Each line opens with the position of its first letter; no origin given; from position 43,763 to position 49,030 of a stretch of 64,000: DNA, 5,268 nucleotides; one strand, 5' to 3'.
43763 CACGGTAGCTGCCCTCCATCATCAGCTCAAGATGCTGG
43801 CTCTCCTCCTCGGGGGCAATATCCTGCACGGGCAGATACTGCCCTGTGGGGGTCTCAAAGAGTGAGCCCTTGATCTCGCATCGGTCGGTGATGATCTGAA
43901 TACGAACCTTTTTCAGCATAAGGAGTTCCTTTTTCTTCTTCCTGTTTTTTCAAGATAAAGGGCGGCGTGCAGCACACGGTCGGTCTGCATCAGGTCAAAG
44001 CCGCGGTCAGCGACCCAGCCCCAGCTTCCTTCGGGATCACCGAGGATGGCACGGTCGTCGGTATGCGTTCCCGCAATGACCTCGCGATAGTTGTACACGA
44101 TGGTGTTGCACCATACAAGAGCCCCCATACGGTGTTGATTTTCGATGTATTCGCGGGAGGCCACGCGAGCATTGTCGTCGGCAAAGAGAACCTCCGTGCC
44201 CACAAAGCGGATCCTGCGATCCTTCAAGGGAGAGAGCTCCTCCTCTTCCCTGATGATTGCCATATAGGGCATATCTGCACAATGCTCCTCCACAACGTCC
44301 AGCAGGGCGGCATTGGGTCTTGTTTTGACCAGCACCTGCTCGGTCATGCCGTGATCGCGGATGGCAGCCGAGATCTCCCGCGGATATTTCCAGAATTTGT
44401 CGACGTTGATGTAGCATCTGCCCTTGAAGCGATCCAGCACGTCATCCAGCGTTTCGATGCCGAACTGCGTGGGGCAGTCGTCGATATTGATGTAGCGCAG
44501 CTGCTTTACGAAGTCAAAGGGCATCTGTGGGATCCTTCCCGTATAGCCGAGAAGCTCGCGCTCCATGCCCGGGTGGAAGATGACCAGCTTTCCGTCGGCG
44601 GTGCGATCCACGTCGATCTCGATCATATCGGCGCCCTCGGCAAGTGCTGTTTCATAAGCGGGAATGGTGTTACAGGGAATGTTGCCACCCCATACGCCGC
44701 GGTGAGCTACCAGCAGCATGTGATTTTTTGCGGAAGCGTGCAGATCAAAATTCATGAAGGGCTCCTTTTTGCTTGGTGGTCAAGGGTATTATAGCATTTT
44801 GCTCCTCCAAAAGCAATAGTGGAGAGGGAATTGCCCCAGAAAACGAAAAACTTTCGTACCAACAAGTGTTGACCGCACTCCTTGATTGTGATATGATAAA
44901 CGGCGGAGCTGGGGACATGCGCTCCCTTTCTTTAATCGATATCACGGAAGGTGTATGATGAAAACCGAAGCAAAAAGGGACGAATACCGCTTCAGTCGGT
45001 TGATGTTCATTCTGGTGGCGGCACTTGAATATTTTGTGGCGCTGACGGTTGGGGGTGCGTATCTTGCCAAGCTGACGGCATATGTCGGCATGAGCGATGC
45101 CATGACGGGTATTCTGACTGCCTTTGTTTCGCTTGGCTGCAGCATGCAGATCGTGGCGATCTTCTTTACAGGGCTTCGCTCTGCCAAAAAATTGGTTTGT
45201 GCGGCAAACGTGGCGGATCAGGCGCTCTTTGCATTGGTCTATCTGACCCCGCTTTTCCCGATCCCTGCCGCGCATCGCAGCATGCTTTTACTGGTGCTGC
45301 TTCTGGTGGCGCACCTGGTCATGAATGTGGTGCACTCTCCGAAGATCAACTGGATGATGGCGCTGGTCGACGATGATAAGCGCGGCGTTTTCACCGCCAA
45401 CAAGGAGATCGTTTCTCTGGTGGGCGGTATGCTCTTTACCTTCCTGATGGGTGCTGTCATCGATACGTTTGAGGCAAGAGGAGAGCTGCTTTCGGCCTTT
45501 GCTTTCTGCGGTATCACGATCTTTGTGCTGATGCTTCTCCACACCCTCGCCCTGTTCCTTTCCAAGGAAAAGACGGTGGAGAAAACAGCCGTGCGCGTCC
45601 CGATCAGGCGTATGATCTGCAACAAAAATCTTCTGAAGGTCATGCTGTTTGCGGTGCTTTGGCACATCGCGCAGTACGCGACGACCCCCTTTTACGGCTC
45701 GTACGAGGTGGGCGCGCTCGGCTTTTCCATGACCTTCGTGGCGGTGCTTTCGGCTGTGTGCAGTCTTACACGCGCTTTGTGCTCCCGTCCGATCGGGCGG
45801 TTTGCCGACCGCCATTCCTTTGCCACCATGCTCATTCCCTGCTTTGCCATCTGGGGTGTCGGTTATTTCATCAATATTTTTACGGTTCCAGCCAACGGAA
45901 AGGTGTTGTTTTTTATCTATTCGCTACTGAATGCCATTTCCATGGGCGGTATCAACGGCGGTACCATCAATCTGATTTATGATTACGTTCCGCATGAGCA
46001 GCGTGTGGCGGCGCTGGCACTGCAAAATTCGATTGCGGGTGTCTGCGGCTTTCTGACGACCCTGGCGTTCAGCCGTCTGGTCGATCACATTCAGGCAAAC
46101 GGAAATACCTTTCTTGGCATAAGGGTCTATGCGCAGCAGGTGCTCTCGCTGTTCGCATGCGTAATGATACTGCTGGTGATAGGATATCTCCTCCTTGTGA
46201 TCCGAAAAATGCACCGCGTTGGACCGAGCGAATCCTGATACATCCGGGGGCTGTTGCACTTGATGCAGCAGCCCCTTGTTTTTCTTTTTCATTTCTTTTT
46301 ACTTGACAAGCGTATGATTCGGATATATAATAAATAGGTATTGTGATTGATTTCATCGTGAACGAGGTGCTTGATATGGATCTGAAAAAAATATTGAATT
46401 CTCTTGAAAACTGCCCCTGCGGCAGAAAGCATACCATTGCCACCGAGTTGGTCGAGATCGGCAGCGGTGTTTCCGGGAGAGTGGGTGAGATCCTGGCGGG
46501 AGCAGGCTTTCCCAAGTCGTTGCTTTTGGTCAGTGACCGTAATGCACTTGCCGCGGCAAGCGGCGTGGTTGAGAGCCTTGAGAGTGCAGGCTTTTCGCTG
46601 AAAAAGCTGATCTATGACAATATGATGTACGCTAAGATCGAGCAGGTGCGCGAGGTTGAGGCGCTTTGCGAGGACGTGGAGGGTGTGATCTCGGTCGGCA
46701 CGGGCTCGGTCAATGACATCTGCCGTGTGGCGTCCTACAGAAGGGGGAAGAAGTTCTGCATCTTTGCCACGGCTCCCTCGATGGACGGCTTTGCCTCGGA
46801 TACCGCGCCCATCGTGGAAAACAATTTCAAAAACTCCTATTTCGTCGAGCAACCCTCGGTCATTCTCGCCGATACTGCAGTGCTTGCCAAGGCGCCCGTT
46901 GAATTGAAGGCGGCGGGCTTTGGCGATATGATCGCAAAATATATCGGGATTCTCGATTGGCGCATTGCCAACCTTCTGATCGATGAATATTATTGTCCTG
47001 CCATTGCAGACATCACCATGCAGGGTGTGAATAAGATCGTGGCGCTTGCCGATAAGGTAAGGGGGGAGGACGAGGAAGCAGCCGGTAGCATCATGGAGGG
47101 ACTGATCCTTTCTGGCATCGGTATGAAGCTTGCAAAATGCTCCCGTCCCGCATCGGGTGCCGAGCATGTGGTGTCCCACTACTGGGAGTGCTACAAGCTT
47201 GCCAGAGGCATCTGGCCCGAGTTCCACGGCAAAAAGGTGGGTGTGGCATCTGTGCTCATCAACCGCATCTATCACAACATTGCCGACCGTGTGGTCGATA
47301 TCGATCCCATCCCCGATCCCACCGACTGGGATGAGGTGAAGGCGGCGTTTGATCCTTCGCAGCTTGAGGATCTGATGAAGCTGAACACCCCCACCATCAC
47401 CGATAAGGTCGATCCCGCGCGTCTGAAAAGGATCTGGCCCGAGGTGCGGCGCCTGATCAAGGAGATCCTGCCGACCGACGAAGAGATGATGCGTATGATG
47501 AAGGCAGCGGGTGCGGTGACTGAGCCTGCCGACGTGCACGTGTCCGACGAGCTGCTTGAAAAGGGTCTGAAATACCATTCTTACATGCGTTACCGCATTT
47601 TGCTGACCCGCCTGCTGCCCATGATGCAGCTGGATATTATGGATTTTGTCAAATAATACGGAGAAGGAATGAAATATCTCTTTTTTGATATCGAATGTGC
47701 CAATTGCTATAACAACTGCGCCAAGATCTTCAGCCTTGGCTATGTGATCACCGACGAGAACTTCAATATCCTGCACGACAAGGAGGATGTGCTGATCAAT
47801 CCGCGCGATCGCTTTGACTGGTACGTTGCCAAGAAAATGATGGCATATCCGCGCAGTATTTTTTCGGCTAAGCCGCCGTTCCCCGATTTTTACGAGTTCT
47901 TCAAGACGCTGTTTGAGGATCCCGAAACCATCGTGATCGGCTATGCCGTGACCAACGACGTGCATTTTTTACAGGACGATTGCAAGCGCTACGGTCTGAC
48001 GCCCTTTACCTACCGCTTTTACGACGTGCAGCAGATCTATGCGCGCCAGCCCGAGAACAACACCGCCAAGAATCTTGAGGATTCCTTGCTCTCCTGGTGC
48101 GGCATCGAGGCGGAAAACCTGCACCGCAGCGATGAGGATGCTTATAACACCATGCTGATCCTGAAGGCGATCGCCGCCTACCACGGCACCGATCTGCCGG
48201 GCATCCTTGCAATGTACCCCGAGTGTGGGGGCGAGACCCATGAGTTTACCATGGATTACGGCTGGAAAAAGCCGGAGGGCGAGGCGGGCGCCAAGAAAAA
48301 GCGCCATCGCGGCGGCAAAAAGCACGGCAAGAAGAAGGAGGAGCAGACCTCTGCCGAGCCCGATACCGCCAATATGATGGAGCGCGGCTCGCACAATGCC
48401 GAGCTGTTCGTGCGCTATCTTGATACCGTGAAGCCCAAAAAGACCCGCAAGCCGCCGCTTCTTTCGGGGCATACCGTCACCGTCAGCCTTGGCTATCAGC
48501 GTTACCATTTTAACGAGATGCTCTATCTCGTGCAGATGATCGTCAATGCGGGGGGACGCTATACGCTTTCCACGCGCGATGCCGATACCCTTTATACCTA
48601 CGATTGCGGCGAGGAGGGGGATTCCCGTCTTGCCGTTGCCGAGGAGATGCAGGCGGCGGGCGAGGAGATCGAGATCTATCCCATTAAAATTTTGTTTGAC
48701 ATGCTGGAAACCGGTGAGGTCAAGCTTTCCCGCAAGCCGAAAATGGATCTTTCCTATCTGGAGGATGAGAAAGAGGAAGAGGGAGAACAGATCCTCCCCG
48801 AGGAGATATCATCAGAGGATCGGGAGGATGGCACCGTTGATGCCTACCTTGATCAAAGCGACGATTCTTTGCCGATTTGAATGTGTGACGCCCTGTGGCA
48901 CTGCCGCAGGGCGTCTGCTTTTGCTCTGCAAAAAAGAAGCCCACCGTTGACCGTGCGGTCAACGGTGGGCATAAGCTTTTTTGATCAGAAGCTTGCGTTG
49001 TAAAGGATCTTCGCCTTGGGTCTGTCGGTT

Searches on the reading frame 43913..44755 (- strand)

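Call 8: search_protein_families(library=pfam, proteins=[window:43913-44755:-])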
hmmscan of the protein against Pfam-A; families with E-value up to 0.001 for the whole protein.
window:43913-44755:- (280 aa): 2 families
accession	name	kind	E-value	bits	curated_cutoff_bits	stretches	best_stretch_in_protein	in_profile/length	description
PF16387.11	DUF4996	-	1.5e-18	67.6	33.7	1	164-268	1-102/102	Domain of unknown function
PF03009.23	GDPD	-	6.5e-16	59.6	23.6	1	18-214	1-215/244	Glycerophosphoryl diester phosphodiesterase family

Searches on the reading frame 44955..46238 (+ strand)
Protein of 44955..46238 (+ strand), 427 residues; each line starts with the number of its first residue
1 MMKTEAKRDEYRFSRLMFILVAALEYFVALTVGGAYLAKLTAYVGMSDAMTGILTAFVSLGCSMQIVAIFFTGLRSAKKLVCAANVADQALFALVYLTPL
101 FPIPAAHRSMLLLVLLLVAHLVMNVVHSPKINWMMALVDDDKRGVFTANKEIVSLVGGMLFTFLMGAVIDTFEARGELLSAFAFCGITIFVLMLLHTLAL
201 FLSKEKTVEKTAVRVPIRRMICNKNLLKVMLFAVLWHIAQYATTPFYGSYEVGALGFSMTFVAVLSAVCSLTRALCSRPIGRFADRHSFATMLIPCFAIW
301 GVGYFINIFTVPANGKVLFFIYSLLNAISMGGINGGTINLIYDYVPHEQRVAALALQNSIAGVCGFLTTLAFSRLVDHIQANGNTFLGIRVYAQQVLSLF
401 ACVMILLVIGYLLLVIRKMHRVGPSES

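Call 8: search_protein_families(library=pfam, proteins=[window:44955-46238:+])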
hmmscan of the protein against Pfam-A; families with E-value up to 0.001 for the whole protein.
window:44955-46238:+ (427 aa): 2 families
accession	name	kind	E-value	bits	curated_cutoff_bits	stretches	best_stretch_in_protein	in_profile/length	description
PF07690.21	MFS_1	-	4.7e-25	88.7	33.4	2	20-367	3-345/347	Major Facilitator Superfamily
PF13347.12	MFS_2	-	3.6e-07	29.5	27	1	91-332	81-330/427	MFS/sugar transport protein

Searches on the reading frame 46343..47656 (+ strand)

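Call 8: search_protein_families(library=pfam, proteins=[window:46343-47656:+])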
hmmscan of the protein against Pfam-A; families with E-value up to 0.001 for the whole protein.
window:46343-47656:+ (437 aa): 2 families
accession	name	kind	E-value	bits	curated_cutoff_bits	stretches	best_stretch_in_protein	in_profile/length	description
PF13685.12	Fe-ADH_2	-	5.1e-26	91.9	28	1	39-185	2-149/149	Iron-containing alcohol dehydrogenase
PF00465.25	Fe-ADH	-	2.3e-07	31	31.3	1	39-135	6-104/168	Iron-containing alcohol dehydrogenase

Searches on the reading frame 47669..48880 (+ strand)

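Call 8: search_protein_families(library=pfam, proteins=[window:47669-48880:+])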
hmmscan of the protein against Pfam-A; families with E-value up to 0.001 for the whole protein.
window:47669-48880:+ (403 aa): 3 families
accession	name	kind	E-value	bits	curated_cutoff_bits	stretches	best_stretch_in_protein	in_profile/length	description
PF21762.3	DEDDh_C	-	0.00018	22.2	27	1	84-167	105-187/188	DNA polymerase III subunit epsilon-like, C-terminal domain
PF00929.31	RNase_T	-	0.00077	20.5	24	0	5-164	2-163/164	Exonuclease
PF13482.12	RNase_H_2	-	0.00077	19.9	22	0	73-140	46-113/165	RNase_H superfamily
